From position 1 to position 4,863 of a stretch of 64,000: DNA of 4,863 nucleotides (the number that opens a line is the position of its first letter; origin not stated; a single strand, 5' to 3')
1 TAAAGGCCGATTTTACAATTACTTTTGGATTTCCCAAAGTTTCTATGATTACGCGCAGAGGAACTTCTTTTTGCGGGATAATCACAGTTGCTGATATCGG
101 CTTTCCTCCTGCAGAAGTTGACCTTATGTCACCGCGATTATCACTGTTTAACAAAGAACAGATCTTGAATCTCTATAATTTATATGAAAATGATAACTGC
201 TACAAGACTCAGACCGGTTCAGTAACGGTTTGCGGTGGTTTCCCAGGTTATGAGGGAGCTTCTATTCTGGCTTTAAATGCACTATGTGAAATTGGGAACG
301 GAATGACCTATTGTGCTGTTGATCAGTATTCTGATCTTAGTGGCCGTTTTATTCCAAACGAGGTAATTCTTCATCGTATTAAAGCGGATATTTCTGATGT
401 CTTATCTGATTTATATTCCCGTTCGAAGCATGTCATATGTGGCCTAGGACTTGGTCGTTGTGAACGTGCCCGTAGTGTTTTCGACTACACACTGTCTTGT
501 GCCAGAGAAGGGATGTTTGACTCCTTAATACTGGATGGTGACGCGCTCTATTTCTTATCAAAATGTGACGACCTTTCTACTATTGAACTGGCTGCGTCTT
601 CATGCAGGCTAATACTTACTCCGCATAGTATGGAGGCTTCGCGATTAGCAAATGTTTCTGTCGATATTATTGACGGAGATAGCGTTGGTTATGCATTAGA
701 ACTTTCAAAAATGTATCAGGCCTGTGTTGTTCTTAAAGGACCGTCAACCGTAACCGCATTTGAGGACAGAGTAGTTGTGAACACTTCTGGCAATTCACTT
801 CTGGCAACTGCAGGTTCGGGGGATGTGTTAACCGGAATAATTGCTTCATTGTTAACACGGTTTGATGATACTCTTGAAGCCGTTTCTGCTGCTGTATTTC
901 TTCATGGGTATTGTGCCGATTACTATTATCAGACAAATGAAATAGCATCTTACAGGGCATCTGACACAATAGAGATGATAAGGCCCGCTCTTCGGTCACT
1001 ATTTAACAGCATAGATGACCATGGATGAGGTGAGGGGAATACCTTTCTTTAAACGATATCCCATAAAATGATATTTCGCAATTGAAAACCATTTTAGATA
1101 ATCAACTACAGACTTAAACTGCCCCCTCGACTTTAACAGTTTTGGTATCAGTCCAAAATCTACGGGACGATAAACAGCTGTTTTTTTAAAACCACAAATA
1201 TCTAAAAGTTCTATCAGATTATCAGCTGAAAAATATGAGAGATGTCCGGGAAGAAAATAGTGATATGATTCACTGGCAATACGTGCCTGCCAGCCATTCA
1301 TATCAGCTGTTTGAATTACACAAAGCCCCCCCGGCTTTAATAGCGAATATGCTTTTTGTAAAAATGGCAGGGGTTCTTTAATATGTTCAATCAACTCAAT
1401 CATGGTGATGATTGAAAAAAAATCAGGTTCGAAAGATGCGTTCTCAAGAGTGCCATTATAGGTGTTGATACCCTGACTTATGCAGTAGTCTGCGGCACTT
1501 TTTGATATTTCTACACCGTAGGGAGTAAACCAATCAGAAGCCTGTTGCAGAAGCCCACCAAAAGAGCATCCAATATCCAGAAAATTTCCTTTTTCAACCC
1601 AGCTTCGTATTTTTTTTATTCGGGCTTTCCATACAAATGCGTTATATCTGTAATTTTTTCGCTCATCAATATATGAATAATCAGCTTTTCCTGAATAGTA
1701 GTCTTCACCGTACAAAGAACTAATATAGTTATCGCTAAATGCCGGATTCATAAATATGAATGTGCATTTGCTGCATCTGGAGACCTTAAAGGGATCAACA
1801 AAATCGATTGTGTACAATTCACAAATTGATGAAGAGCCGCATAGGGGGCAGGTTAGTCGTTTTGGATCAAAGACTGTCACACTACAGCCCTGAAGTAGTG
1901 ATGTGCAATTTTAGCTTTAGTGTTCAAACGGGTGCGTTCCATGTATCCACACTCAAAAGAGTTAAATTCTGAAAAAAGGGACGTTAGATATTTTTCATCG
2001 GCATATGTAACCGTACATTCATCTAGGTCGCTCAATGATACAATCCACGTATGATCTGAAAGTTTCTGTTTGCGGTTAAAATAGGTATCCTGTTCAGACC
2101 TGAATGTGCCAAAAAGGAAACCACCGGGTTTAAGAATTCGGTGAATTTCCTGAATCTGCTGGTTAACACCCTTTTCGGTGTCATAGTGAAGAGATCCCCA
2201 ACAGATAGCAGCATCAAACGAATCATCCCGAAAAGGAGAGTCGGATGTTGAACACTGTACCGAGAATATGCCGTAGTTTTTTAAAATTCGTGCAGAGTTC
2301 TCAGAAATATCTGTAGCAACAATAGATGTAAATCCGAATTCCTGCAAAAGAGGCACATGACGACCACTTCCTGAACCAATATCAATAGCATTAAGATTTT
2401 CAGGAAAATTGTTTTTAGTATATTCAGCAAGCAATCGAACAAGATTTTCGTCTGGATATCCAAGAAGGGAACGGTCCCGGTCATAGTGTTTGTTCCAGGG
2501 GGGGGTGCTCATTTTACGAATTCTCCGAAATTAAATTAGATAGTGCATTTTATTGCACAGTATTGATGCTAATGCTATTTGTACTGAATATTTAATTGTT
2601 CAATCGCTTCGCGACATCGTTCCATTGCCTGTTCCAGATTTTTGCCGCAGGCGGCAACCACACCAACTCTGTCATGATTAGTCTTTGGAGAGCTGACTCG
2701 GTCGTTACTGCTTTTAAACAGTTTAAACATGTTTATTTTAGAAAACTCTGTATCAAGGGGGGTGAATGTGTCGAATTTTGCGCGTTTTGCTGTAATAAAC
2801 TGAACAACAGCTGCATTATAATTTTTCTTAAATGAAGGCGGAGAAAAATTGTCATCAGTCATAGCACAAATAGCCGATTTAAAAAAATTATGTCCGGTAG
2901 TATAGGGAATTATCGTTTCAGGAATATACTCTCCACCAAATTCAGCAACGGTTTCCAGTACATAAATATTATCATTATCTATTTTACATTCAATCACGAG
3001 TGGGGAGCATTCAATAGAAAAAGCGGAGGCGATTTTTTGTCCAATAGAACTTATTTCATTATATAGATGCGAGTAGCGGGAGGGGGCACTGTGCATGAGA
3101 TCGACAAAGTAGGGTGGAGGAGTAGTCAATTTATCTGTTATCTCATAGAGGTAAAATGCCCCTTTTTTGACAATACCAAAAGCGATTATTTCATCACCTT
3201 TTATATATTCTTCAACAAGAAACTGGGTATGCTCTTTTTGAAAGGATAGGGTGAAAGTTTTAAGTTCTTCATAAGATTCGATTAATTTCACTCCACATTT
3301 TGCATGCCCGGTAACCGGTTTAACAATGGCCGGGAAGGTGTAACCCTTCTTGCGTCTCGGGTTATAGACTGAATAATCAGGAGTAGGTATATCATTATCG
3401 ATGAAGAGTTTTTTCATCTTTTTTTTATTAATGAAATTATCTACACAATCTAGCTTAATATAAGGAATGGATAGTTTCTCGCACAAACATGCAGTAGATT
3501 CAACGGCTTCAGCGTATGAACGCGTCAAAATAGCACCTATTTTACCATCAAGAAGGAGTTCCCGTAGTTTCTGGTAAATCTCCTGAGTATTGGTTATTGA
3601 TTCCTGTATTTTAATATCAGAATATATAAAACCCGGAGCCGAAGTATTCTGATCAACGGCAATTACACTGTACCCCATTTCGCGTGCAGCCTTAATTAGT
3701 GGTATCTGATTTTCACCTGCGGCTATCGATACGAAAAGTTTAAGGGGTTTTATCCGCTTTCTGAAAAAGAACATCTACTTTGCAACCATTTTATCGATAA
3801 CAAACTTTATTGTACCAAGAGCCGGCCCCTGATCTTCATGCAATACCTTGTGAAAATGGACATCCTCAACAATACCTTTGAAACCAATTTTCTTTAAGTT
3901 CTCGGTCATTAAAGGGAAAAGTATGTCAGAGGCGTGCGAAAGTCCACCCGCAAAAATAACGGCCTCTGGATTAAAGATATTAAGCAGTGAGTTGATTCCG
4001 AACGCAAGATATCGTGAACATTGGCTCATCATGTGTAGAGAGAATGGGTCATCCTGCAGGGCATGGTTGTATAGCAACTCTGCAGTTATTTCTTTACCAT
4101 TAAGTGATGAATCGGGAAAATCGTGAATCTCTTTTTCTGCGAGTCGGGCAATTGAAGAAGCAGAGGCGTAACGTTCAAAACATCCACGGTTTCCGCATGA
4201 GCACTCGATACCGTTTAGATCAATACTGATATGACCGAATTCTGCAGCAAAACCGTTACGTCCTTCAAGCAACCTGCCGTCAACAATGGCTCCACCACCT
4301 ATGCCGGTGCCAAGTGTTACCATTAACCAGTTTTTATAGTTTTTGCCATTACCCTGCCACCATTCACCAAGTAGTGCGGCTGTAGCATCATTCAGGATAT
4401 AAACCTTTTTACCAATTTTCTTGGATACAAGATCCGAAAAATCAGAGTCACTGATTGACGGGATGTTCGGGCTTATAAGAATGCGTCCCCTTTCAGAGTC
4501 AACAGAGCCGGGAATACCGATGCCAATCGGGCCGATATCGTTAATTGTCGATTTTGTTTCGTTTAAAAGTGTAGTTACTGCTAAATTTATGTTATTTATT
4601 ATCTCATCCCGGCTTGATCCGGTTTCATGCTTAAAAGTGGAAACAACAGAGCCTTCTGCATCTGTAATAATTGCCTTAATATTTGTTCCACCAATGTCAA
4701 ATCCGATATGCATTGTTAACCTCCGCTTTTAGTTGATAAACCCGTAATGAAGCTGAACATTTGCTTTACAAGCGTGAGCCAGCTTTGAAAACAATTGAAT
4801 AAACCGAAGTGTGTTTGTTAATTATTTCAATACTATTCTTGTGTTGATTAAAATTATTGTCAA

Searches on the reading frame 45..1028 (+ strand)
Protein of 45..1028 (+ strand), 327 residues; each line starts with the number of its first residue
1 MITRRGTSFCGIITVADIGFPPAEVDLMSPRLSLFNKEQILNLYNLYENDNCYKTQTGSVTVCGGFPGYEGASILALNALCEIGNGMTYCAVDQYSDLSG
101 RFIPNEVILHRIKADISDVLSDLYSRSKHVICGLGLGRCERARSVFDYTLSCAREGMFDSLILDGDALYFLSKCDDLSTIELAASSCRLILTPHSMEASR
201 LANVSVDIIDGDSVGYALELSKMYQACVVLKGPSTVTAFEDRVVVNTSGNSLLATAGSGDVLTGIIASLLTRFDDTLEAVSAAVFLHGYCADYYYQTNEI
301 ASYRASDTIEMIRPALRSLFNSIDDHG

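Call 67: search_protein_families(library=pfam, proteins=[window:45-1028:+], max_evalue=0.00001)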
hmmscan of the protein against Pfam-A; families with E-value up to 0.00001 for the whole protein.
window:45-1028:+ (327 aa): 1 family
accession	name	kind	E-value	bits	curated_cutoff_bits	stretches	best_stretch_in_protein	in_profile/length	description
PF01256.23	Carb_kinase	-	1.7e-43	149.3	27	1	60-311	1-239/242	NAD(P)H-hydrate dehydratase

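Call 73: find_encoding_contigs(protein=window:45-1028:+, flank=10000, max_places=2)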
Protein window:45-1028:+ (327 aa): no gene with exactly this product is on record in the collection.

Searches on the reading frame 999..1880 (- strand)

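Call 67: search_protein_families(library=pfam, proteins=[window:999-1880:-], max_evalue=0.00001)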
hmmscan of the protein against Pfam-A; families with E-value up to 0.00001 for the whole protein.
window:999-1880:- (293 aa): 6 families
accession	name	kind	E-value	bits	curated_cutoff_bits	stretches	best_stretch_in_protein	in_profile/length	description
PF13489.12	Methyltransf_23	-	3.4e-20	72.9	27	1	96-234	22-162/164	Methyltransferase domain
PF08241.18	Methyltransf_11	-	1.3e-10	42.2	21.2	1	101-189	1-95/95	Methyltransferase domain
PF13649.12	Methyltransf_25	-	3.7e-08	34.4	27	1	101-185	2-97/97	Methyltransferase domain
PF08242.18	Methyltransf_12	-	3.5e-07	31.3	30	1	101-186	1-97/98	Methyltransferase domain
PF13847.12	Methyltransf_31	-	4.3e-07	30.2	27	1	98-204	5-124/145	Methyltransferase domain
PF07021.18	MetW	-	1.4e-06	28.6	21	1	88-201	4-119/193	Methionine biosynthesis protein MetW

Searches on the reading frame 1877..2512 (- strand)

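Call 67: search_protein_families(library=pfam, proteins=[window:1877-2512:-], max_evalue=0.00001)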
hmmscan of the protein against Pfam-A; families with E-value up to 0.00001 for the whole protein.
window:1877-2512:- (211 aa): 5 families
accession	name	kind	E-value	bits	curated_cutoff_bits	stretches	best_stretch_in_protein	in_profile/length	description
PF08241.18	Methyltransf_11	-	4.1e-16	59.8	21.2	1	43-134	1-94/95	Methyltransferase domain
PF13649.12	Methyltransf_25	-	1.1e-14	55.3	27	1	43-131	2-97/97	Methyltransferase domain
PF13489.12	Methyltransf_23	-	1e-10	42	27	1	23-147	12-131/164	Methyltransferase domain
PF08242.18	Methyltransf_12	-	1.1e-09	39.3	30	1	43-133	1-98/98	Methyltransferase domain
PF13847.12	Methyltransf_31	-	1.9e-06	28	27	1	39-143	4-118/145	Methyltransferase domain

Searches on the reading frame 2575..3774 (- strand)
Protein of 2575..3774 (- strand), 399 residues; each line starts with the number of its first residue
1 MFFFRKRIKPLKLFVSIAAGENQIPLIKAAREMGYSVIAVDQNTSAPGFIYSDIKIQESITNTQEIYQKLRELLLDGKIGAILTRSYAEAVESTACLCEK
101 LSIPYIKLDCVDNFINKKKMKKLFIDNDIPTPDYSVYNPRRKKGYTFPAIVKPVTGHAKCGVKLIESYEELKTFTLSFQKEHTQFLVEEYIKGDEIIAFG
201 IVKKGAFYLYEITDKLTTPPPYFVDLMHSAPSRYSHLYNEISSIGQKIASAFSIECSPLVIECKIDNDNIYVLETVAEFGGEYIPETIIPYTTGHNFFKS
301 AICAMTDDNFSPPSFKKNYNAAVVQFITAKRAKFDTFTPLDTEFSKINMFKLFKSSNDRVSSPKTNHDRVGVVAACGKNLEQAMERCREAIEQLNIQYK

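Call 67: search_protein_families(library=pfam, proteins=[window:2575-3774:-], max_evalue=0.00001)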
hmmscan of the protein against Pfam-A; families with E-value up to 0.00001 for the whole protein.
window:2575-3774:- (399 aa): 3 families
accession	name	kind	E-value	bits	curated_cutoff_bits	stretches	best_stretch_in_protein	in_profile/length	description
PF13535.11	ATP-grasp_4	-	2e-12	47.5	27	1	146-283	2-157/160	ATP-grasp domain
PF18603.7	LAL_C2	-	1.8e-07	31.8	29.4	1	349-398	28-77/78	L-amino acid ligase C-terminal domain 2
PF07478.18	Dala_Dala_lig_C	-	3.4e-06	27.1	24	1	143-205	33-94/204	D-ala D-ala ligase C-terminus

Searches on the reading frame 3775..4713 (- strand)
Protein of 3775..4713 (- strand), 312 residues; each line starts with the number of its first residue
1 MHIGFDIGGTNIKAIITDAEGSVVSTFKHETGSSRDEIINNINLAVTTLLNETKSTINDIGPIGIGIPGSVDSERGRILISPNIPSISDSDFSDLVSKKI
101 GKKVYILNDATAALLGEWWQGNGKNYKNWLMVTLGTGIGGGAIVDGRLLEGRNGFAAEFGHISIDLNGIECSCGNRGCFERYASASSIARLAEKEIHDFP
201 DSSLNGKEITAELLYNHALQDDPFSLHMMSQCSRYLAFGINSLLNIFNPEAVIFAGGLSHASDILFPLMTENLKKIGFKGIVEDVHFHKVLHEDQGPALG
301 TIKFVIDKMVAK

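Call 67: search_protein_families(library=pfam, proteins=[window:3775-4713:-], max_evalue=0.00001)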
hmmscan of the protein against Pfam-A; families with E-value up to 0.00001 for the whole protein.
window:3775-4713:- (312 aa): 1 family
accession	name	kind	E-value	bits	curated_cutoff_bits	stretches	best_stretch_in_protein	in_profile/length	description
PF00480.26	ROK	-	2.7e-65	221.3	22.9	1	3-306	2-292/294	ROK family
